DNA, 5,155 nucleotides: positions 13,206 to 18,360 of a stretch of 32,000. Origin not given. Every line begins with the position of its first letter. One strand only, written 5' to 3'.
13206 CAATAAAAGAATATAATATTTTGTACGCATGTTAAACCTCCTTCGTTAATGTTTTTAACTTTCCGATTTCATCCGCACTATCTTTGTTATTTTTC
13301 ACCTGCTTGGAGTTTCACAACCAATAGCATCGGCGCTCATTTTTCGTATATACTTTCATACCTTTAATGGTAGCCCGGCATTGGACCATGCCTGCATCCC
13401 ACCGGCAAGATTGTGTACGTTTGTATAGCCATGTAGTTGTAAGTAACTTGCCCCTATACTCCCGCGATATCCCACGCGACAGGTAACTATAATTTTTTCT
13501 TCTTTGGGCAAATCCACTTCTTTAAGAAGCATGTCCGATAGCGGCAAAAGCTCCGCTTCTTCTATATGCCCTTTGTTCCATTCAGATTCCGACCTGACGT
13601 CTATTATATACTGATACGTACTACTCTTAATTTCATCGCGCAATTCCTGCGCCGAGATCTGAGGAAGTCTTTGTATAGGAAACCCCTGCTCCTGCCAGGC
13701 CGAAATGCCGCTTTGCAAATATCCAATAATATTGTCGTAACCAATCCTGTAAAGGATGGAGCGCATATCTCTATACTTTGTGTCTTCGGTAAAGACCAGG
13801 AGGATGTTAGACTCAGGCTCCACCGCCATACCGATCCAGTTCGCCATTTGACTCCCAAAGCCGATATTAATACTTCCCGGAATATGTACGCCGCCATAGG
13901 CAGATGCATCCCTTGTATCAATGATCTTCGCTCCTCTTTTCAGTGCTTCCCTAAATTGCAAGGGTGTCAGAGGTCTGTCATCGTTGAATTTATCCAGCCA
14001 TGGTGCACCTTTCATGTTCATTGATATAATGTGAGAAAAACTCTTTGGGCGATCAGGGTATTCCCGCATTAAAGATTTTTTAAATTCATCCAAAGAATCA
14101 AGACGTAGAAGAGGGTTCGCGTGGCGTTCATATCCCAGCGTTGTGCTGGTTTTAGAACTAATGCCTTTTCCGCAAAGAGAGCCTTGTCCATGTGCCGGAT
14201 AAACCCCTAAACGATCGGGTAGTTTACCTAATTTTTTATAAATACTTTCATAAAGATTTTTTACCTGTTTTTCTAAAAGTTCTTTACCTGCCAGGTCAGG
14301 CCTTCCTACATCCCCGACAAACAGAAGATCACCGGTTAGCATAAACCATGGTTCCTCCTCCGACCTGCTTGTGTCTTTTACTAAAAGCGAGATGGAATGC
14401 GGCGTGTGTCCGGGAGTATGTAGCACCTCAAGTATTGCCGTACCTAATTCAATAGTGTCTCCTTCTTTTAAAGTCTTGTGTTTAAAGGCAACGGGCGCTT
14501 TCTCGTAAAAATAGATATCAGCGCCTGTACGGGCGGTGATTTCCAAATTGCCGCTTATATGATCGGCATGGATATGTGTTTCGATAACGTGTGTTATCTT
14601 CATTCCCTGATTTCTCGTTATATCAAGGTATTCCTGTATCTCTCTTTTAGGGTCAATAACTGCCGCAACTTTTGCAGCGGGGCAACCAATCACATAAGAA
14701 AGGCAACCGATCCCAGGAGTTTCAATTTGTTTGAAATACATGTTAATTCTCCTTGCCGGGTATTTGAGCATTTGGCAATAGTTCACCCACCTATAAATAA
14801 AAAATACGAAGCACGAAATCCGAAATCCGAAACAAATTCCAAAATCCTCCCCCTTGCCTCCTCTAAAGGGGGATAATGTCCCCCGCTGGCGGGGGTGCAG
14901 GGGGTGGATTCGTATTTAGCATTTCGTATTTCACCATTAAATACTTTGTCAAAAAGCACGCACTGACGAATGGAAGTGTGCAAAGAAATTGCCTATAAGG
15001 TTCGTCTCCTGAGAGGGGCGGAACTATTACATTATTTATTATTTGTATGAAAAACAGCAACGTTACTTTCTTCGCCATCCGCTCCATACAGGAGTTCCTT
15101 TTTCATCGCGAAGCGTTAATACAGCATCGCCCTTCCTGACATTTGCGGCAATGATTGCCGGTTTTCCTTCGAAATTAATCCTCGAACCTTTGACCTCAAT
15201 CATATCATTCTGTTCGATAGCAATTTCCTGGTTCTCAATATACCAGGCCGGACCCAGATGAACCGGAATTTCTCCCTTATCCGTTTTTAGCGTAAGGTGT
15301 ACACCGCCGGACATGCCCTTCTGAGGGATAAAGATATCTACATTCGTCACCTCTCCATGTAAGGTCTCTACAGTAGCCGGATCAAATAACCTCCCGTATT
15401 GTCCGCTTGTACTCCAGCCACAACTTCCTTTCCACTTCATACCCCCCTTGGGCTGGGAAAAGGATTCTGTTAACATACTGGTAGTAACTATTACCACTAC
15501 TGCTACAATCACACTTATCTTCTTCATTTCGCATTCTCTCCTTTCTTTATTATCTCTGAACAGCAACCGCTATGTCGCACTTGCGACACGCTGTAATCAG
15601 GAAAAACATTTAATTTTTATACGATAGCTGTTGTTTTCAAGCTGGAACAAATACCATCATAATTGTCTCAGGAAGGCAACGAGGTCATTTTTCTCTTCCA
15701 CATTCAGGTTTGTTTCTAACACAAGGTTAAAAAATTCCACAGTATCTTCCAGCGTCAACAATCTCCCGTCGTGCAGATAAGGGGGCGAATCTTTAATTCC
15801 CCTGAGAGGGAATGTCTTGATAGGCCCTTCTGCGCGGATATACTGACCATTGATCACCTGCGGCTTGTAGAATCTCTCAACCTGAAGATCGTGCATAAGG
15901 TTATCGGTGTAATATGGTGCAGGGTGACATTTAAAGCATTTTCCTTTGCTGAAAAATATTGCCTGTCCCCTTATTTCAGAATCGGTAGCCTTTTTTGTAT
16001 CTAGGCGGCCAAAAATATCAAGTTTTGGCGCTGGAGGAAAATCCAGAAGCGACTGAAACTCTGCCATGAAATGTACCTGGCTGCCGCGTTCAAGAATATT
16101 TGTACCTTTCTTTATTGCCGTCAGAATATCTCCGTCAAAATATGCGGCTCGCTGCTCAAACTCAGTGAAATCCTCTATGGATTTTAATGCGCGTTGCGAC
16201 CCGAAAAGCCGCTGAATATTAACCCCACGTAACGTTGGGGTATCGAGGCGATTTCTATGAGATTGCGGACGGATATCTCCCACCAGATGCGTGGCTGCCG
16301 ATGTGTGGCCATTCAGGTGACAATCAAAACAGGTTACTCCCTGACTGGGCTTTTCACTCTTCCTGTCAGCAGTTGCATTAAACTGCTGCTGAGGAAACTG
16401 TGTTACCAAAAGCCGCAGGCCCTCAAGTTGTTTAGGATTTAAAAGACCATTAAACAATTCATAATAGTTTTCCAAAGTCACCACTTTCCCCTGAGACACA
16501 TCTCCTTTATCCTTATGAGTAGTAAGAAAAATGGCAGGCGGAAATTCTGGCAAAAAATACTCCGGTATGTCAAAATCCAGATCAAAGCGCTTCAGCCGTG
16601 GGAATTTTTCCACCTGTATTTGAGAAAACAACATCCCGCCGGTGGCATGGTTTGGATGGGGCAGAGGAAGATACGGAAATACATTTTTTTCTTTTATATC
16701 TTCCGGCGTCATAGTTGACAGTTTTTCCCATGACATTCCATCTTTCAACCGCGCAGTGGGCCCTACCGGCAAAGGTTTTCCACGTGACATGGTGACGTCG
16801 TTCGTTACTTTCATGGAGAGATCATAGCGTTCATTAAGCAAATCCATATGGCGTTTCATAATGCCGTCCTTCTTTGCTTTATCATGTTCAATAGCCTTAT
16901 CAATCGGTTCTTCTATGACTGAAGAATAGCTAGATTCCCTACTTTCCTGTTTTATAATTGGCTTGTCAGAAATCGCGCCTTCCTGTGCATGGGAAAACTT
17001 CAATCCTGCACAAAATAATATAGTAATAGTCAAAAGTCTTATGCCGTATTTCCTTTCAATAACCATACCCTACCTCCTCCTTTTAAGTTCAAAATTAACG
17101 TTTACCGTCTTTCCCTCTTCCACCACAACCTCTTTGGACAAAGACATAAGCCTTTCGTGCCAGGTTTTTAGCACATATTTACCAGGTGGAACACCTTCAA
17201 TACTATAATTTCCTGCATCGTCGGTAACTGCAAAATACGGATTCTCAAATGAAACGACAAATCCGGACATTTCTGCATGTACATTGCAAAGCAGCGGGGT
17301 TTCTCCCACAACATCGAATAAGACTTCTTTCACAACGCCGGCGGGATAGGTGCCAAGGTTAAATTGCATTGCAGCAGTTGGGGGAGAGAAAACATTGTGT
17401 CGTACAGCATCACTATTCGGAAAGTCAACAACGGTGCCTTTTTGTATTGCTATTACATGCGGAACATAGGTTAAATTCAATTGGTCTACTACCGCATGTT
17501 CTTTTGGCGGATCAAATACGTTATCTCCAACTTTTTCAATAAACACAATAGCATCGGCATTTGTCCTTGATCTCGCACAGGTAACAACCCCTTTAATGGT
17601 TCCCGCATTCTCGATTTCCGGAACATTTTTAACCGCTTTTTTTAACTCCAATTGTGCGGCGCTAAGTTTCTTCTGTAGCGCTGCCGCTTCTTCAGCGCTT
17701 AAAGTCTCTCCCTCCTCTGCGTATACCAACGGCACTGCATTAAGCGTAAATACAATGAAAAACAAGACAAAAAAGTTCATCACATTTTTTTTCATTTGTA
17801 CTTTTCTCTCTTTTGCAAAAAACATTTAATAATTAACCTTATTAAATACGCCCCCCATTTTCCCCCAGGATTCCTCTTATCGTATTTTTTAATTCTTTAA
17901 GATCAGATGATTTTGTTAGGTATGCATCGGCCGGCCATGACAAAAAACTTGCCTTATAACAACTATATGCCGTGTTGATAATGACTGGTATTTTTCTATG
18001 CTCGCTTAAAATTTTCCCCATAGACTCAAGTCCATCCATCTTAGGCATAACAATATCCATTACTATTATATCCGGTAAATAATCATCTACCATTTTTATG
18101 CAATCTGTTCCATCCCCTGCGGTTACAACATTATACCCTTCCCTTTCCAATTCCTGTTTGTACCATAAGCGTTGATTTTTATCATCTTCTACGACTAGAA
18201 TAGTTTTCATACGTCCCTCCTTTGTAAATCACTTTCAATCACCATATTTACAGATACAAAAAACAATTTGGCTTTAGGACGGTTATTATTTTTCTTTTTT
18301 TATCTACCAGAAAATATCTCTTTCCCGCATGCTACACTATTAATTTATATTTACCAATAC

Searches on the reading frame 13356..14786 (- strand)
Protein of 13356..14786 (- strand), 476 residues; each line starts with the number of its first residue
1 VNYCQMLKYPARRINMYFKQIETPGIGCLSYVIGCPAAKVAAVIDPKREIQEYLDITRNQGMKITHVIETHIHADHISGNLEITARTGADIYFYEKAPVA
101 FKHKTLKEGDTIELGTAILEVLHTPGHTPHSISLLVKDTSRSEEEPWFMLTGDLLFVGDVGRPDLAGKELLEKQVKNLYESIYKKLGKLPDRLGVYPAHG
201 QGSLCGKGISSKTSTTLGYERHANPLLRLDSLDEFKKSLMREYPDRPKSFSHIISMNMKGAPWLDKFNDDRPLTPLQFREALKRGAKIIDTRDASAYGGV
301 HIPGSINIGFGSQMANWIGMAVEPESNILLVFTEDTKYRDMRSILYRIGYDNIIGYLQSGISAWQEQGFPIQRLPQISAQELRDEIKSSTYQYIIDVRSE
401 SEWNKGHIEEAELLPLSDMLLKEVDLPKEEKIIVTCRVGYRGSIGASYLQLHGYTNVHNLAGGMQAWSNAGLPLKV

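Call 9: search_protein_families(library=pfam, proteins=[window:13356-14786:-], max_evalue=0.001)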
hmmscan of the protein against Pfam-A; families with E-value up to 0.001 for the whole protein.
window:13356-14786:- (476 aa): 2 families
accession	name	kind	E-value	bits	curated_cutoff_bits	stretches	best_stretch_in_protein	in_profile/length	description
PF00581.25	Rhodanese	-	1.3e-31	109.5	22.2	2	378-469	1-101/102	Rhodanese-like domain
PF00753.33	Lactamase_B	-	1.6e-12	48.2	22.7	1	30-192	8-190/196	Metallo-beta-lactamase superfamily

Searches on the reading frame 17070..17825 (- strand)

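Call 9: search_protein_families(library=pfam, proteins=[window:17070-17825:-], max_evalue=0.001)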
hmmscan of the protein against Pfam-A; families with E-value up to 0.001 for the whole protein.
window:17070-17825:- (251 aa): 3 families
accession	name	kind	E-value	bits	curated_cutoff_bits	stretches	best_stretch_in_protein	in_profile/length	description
PF13620.12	CarboxypepD_reg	-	3.4e-09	37.4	32.3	1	191-248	19-82/82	Carboxypeptidase regulatory-like domain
PF14686.12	fn3_3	-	3.9e-07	30.2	24.4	1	186-242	11-74/75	Polysaccharide lyase family 4, domain II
PF13715.12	CarbopepD_reg_2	-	1.2e-05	25.7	32.2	1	199-249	28-78/88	CarboxypepD_reg-like domain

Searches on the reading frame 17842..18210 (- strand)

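Call 9: search_protein_families(library=pfam, proteins=[window:17842-18210:-], max_evalue=0.001)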
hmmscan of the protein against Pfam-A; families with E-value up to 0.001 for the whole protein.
window:17842-18210:- (122 aa): 1 family
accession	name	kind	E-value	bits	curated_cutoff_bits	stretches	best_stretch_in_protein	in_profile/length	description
PF00072.30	Response_reg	-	2e-23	83.1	30.2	1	4-111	1-110/111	Response regulator receiver domain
